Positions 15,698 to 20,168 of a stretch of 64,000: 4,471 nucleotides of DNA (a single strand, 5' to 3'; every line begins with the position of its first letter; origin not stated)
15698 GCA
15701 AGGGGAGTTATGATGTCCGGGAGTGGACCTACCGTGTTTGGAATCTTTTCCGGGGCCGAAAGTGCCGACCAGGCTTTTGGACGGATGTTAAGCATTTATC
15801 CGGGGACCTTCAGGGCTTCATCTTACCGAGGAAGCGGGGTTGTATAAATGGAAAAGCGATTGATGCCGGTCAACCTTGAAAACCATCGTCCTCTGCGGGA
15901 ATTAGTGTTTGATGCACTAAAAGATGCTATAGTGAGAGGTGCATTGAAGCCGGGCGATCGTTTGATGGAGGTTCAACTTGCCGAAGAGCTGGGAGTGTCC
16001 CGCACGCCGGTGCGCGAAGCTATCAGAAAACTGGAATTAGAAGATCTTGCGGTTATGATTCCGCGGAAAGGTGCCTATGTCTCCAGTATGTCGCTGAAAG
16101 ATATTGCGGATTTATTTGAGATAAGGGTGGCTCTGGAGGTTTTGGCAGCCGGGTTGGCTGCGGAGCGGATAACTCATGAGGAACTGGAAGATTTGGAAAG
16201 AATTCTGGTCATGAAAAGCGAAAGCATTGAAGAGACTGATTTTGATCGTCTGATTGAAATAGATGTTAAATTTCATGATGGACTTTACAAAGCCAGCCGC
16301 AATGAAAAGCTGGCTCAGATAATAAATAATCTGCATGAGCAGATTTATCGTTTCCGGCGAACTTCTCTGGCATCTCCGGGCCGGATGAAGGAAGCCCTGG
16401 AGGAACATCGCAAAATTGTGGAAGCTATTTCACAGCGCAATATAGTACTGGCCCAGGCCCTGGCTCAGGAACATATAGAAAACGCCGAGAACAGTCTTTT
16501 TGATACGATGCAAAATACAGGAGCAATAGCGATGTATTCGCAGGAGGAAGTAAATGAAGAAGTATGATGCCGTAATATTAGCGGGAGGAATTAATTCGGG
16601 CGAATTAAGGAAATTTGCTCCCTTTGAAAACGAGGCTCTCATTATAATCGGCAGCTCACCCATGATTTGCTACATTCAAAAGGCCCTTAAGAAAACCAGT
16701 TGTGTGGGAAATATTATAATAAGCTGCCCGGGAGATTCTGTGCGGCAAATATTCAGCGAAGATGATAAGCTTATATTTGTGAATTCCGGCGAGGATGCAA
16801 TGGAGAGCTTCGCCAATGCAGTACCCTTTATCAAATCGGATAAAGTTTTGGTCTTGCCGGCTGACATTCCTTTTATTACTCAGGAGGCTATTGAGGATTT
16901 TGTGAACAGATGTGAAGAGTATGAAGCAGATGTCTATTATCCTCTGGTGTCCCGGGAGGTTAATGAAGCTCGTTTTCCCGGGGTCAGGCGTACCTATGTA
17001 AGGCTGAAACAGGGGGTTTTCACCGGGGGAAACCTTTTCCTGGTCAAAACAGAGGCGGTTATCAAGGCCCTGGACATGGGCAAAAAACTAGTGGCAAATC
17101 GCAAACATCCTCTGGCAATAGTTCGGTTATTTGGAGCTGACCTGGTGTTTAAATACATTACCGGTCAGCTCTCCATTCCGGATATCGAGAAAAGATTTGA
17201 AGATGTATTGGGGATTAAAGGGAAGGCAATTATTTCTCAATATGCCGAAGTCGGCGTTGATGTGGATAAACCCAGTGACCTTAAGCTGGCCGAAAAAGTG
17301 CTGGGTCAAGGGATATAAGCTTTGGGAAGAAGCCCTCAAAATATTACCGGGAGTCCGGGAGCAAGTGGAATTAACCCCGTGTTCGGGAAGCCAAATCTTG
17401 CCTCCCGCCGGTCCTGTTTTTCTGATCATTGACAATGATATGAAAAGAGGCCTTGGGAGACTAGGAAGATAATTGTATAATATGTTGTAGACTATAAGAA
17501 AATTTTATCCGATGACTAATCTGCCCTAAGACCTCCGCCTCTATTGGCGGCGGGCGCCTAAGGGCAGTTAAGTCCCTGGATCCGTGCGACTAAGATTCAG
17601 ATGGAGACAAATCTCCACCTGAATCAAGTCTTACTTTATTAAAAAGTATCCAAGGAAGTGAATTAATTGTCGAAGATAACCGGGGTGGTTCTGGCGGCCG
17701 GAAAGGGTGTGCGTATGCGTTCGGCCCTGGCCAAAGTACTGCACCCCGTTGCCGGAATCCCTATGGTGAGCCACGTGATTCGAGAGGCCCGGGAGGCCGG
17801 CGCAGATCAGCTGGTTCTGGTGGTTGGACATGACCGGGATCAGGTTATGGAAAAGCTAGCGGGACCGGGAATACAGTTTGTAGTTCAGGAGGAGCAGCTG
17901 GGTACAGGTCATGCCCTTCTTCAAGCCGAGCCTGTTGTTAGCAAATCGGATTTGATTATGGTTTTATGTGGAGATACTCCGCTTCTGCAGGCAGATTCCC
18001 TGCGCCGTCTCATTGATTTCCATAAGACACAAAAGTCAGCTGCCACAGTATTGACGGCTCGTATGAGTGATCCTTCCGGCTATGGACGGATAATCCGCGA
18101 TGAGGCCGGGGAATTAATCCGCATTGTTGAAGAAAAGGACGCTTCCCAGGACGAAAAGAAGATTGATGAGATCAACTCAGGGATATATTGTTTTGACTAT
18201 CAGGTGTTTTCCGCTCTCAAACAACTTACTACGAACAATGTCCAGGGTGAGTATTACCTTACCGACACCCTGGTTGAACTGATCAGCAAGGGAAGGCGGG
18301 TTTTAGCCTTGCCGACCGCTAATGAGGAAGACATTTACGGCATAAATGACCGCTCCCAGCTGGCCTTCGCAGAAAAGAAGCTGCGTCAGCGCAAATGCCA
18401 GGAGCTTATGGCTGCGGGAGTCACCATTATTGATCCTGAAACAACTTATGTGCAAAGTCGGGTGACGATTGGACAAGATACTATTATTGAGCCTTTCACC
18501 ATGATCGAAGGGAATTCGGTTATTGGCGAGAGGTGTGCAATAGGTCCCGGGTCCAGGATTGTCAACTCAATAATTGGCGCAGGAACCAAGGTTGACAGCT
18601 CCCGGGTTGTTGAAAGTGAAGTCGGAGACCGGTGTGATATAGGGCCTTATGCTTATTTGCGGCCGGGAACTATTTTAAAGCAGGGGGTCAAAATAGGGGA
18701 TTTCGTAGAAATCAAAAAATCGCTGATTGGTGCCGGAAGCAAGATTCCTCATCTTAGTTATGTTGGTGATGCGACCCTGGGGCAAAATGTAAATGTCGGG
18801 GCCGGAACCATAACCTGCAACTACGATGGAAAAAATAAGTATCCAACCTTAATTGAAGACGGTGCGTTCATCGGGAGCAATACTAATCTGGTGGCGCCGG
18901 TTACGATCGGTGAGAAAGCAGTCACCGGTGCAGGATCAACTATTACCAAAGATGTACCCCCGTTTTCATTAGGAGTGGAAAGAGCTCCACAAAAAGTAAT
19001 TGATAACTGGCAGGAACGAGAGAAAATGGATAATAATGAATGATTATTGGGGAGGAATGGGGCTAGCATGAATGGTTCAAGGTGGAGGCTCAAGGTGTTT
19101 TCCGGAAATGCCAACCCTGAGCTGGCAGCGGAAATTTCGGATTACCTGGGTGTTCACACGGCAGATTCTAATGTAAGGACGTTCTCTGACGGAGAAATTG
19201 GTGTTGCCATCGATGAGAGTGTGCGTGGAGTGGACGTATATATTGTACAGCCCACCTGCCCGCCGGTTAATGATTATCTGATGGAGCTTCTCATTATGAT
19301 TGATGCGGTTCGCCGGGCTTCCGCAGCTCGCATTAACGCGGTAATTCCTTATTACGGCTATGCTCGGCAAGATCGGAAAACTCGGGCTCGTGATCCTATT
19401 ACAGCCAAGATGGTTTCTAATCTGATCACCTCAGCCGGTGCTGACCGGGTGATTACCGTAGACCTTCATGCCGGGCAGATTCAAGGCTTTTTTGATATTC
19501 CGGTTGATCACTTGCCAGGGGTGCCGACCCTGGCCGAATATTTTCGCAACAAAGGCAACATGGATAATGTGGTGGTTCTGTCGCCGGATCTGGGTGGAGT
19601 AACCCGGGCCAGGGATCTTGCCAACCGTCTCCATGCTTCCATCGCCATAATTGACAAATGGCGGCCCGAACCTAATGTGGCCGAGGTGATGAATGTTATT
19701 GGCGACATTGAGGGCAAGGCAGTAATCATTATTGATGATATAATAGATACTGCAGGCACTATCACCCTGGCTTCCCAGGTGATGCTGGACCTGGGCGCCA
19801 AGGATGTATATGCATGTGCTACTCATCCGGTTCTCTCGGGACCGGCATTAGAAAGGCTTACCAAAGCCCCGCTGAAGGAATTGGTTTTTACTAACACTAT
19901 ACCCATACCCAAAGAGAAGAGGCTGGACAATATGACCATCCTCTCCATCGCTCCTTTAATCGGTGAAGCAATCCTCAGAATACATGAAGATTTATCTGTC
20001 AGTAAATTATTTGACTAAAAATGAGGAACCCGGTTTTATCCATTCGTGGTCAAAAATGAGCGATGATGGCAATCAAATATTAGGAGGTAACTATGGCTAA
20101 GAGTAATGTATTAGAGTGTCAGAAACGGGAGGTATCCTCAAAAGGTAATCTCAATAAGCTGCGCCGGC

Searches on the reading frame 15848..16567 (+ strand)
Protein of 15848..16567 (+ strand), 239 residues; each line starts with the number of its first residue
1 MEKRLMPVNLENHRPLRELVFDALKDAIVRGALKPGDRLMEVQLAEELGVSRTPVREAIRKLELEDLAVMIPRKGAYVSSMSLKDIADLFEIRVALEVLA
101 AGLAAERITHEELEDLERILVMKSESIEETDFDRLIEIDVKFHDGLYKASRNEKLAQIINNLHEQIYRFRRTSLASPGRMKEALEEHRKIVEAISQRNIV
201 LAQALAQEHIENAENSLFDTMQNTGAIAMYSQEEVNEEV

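Call 13: search_protein_families(library=pfam, proteins=[window:15848-16567:+])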
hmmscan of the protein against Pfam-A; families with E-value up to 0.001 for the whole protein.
window:15848-16567:+ (239 aa): 4 families
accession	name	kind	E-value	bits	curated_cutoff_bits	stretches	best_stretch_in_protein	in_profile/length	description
PF07729.17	FCD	-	2.8e-32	112.2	24.3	1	88-212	1-125/125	FCD domain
PF00392.27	GntR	-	6.9e-18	64.5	27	1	18-78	3-64/64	Bacterial regulatory proteins, gntR family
PF16581.11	HIGH_NTase1_ass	-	0.00024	21.6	26.7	1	49-163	73-186/205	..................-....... C-terminal region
PF13412.12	HTH_24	-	0.0003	20.8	21.9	0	43-65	22-44/48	Winged helix-turn-helix DNA-binding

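Call 23: find_encoding_contigs(protein=window:15848-16567:+, flank=4000, max_places=6)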
Protein window:15848-16567:+ (239 aa): no gene with exactly this product is on record in the collection.

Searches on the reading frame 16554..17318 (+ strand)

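Call 13: search_protein_families(library=pfam, proteins=[window:16554-17318:+])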
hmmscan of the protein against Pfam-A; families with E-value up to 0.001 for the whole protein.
window:16554-17318:+ (254 aa): 3 families
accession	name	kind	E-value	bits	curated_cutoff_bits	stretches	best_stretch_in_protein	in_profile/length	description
PF12804.13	NTP_transf_3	-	1.2e-14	55.2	27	1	6-136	1-127/160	MobA-like NTP transferase domain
PF02348.25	CTP_transf_3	-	4.2e-06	27.2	22.6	1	26-131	15-121/217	Cytidylyltransferase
PF01983.22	CofC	-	0.0007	19.3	22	0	37-123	33-116/217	Guanylyl transferase CofC like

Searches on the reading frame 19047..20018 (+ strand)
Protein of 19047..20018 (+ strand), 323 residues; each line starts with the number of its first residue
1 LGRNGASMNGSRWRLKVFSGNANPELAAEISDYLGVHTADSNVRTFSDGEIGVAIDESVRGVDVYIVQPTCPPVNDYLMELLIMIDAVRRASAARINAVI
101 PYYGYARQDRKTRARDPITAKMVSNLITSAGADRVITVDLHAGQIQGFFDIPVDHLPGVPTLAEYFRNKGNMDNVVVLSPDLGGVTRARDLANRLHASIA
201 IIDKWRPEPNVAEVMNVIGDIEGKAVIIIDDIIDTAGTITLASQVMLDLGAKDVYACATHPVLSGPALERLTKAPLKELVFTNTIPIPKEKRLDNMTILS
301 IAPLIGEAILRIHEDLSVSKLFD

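Call 13: search_protein_families(library=pfam, proteins=[window:19047-20018:+])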
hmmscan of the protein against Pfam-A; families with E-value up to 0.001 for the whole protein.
window:19047-20018:+ (323 aa): 3 families
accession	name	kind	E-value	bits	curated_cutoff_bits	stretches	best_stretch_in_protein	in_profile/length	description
PF13793.12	Pribosyltran_N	-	7.3e-53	177.9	25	1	15-131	1-117/117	N-terminal domain of ribose phosphate pyrophosphokinase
PF14572.12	Pribosyl_synth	-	1.9e-25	90.3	27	1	214-322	74-183/184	Phosphoribosyl synthetase-associated domain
PF00156.33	Pribosyltran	-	2.9e-16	59.6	26.3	1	163-260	20-124/158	Phosphoribosyl transferase domain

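Call 20: find_encoding_contigs(protein=window:19047-20018:+, flank=3000, max_places=4)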
Protein window:19047-20018:+ (323 aa): no gene with exactly this product is on record in the collection.
